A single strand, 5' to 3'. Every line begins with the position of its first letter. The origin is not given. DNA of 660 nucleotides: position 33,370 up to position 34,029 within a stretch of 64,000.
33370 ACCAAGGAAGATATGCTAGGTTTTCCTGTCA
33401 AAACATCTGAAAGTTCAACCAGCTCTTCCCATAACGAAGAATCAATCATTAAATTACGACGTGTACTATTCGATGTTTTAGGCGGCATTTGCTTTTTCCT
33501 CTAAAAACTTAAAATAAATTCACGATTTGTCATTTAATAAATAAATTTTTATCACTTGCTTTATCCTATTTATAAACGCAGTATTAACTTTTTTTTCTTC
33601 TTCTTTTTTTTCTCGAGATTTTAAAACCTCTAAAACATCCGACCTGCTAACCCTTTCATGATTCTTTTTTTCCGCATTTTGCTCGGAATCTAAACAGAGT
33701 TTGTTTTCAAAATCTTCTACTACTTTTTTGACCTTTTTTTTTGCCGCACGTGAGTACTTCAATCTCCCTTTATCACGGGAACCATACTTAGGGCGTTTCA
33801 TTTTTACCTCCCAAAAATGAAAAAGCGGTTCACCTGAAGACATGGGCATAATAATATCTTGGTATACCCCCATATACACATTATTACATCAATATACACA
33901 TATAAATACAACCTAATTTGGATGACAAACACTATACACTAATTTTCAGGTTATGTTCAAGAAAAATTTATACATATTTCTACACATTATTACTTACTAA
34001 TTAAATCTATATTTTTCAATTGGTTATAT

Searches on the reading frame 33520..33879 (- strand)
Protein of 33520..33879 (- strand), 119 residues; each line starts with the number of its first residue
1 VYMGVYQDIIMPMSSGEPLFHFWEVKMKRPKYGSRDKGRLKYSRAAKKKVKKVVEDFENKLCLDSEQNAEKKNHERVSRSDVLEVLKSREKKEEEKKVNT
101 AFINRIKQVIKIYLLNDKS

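Call 7: search_protein_families(library=pfam, proteins=[window:33520-33879:-], max_evalue=0.01)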
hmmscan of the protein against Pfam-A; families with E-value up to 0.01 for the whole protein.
window:33520-33879:- (119 aa): 1 family
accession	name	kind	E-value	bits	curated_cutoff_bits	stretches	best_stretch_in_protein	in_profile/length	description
PF15511.12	CENP-T_C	-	0.0075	16.8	28.1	1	38-98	26-86/108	Centromere kinetochore component CENP-T histone fold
